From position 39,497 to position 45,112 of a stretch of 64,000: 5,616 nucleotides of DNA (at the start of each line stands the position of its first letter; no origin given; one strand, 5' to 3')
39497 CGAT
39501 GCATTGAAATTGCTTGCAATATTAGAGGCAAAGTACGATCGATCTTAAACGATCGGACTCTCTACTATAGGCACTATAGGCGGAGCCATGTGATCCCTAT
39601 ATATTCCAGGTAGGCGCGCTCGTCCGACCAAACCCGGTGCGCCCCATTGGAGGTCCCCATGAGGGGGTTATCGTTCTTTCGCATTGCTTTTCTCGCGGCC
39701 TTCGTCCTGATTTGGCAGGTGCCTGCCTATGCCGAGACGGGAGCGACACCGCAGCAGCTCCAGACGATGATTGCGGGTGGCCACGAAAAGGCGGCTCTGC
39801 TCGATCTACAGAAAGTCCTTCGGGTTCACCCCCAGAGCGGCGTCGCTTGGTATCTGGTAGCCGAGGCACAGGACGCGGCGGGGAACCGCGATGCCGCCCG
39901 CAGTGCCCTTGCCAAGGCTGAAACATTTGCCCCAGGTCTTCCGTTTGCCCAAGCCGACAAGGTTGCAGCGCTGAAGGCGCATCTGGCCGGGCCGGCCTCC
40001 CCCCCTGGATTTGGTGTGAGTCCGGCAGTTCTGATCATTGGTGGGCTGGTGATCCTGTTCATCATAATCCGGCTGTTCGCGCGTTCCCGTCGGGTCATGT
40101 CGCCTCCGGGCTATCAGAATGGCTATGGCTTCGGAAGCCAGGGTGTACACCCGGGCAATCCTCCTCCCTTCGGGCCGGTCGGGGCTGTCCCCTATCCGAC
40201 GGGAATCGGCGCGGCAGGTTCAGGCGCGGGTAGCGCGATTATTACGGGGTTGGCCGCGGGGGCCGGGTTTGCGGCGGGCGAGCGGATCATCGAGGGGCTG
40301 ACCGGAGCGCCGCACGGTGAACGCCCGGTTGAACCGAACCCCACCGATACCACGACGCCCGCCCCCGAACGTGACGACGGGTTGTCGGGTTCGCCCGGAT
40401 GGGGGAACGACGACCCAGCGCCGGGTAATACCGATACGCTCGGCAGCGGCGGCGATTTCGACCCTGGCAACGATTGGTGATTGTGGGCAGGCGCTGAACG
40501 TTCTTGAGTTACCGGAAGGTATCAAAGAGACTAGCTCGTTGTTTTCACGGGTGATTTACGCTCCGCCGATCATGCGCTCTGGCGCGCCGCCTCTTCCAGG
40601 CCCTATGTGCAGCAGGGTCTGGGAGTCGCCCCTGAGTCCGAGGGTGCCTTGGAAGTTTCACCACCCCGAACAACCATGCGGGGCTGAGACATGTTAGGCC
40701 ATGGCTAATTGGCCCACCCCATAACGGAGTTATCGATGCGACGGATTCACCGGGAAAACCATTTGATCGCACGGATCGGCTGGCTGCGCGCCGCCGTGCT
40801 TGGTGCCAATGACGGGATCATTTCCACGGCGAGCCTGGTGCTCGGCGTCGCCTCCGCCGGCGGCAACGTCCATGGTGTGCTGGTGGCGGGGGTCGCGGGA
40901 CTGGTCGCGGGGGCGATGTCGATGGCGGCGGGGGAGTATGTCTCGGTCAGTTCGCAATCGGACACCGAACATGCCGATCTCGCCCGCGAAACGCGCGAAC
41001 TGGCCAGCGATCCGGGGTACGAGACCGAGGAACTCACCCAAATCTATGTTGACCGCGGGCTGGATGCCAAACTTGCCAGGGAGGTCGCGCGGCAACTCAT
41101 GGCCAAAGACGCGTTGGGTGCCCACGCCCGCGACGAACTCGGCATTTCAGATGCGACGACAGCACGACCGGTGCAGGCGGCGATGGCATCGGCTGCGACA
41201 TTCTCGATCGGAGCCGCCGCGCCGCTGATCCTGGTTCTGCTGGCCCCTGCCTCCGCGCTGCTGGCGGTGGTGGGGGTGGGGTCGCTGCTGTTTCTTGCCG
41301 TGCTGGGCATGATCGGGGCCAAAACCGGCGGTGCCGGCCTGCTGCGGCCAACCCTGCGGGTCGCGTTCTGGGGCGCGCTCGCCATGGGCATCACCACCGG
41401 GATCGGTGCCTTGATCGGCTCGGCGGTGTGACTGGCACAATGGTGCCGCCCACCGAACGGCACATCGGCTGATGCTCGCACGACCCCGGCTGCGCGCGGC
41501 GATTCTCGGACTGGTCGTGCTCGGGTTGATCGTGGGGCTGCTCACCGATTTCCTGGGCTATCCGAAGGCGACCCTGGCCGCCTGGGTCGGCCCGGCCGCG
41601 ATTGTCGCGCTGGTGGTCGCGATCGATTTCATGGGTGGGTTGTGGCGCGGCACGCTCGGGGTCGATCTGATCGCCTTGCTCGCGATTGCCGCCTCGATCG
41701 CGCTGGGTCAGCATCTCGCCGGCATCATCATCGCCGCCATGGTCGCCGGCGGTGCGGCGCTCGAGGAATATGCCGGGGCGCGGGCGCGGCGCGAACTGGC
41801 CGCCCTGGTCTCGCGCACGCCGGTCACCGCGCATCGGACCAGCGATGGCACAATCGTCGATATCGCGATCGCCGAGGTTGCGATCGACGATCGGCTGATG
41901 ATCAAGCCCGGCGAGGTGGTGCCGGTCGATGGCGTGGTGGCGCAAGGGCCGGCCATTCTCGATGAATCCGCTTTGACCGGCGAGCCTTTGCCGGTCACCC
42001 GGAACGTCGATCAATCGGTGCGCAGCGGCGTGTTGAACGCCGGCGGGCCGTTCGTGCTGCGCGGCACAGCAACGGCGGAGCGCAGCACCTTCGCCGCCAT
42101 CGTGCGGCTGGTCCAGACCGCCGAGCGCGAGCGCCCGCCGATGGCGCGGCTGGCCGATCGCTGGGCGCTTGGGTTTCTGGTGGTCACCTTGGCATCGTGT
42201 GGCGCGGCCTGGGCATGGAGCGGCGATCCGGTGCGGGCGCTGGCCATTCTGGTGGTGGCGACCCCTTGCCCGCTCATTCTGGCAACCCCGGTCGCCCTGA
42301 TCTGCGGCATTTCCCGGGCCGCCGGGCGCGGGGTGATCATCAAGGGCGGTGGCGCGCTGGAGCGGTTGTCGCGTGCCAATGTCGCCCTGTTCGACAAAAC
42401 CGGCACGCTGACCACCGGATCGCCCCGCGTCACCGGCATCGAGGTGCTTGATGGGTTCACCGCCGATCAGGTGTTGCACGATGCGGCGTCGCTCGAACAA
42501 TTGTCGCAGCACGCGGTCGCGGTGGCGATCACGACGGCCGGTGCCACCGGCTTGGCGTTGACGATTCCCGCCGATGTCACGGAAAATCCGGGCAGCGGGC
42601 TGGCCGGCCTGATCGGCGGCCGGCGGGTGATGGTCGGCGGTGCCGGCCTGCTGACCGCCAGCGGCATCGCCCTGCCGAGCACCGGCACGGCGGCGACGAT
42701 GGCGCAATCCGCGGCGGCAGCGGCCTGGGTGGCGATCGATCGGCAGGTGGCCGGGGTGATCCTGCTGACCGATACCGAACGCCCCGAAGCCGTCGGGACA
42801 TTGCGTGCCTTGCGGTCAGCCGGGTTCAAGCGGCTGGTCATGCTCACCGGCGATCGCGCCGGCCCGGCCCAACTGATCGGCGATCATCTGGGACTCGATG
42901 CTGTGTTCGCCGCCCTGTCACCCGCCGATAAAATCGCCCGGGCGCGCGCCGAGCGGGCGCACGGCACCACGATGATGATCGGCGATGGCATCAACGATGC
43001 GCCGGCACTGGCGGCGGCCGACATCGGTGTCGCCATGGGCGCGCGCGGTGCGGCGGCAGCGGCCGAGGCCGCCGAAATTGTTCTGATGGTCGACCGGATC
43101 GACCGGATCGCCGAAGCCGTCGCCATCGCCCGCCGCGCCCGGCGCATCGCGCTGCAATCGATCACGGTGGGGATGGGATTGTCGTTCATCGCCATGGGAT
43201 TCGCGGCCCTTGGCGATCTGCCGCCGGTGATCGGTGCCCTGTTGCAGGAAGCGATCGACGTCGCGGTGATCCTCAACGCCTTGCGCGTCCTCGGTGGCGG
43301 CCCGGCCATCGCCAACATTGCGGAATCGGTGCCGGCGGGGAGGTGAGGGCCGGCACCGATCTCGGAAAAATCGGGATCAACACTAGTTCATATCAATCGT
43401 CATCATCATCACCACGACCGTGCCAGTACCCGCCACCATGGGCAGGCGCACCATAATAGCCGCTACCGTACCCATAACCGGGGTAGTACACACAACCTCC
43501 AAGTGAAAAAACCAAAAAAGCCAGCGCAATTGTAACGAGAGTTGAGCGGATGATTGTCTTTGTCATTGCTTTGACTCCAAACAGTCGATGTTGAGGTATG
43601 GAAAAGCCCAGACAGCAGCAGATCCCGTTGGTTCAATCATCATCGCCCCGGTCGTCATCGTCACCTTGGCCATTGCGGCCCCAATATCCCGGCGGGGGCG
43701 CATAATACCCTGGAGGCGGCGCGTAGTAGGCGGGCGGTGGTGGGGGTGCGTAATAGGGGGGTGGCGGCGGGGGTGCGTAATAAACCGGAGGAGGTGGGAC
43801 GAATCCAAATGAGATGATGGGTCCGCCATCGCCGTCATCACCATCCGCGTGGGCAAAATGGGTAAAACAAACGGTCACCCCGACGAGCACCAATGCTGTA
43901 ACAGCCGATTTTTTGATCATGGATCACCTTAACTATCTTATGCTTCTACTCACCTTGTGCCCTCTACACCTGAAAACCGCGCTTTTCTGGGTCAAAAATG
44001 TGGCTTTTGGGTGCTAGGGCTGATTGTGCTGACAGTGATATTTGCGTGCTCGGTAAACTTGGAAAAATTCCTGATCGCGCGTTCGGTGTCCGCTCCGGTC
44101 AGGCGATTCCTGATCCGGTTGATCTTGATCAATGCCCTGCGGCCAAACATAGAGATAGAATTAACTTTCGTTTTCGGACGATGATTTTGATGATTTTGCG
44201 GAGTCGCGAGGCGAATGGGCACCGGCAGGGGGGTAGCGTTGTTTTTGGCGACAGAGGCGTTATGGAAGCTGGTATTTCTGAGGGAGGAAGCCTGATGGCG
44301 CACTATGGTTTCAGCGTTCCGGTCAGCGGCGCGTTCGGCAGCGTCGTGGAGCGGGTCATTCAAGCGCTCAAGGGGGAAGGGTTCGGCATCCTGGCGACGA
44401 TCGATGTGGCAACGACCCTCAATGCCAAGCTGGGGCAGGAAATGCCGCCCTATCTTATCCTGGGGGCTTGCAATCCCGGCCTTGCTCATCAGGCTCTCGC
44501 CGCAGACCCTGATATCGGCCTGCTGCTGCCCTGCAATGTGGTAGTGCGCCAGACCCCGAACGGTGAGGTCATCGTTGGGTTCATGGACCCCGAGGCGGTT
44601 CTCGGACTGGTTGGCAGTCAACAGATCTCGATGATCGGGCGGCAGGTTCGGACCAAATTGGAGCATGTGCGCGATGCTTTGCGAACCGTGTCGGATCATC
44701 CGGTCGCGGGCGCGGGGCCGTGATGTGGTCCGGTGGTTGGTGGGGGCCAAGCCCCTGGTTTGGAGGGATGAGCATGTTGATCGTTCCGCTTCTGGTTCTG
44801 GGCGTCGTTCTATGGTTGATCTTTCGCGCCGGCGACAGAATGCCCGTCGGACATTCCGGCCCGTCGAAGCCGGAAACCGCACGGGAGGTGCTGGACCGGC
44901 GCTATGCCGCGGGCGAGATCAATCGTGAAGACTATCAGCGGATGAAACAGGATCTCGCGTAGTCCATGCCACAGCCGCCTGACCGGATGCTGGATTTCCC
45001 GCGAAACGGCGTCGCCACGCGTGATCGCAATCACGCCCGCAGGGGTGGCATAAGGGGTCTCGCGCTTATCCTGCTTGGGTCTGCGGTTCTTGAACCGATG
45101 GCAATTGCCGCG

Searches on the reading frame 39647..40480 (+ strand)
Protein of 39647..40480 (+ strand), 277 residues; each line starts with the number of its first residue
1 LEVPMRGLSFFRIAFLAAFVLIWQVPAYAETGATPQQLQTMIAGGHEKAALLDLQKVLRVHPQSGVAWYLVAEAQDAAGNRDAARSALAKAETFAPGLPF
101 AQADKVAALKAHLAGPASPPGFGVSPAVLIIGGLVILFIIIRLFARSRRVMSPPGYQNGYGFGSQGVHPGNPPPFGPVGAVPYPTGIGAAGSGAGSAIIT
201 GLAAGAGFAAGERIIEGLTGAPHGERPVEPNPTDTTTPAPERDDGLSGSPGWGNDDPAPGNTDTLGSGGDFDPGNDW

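Call 71: search_protein_families(library=pfam, proteins=[window:39647-40480:+], max_evalue=0.001)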
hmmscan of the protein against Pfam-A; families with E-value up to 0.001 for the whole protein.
window:39647-40480:+ (277 aa): 1 family
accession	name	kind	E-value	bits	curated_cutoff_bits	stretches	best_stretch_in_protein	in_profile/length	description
PF14559.12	TPR_19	-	0.00091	20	25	0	48-96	8-56/68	Tetratricopeptide repeat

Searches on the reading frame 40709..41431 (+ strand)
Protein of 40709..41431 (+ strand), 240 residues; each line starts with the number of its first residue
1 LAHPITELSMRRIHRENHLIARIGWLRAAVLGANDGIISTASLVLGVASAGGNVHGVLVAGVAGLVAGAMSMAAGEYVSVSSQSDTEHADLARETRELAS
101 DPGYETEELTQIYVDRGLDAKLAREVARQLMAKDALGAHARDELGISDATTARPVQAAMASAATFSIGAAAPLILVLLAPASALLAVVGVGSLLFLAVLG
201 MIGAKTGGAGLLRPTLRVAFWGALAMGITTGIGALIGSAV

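Call 71: search_protein_families(library=pfam, proteins=[window:40709-41431:+], max_evalue=0.001)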
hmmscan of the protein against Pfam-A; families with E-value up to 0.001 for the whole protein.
window:40709-41431:+ (240 aa): 1 family
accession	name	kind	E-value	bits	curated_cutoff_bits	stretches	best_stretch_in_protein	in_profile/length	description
PF01988.24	VIT1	-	1.5e-64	218.2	28.1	1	26-233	1-213/214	VIT family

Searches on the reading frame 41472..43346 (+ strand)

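Call 71: search_protein_families(library=pfam, proteins=[window:41472-43346:+], max_evalue=0.001)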
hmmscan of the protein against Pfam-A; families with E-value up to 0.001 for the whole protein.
window:41472-43346:+ (624 aa): 2 families
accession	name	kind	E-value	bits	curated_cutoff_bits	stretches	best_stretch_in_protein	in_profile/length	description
PF00122.25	E1-E2_ATPase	-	5.3e-43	147.1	28.1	1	116-285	3-180/181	E1-E2 ATPase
PF00702.32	Hydrolase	-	1.8e-25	90.9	26.4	1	304-517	3-191/191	haloacid dehalogenase-like hydrolase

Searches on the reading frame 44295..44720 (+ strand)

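Call 71: search_protein_families(library=pfam, proteins=[window:44295-44720:+], max_evalue=0.001)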
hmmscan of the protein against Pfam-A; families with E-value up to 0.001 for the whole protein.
seq(142 aa): 1 family
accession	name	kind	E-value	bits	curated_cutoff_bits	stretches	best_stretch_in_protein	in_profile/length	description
PF03625.19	DUF302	-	2.3e-27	95.1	23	1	36-99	1-63/63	Domain of unknown function DUF302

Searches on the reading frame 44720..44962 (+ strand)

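Call 71: search_protein_families(library=pfam, proteins=[window:44720-44962:+], max_evalue=0.001)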
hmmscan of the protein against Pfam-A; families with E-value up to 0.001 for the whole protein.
window:44720-44962:+ (80 aa): 1 family
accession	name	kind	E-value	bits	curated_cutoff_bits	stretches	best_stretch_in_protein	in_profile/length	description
PF09851.14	SHOCT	-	9.5e-08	32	27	1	54-79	2-27/28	Short C-terminal domain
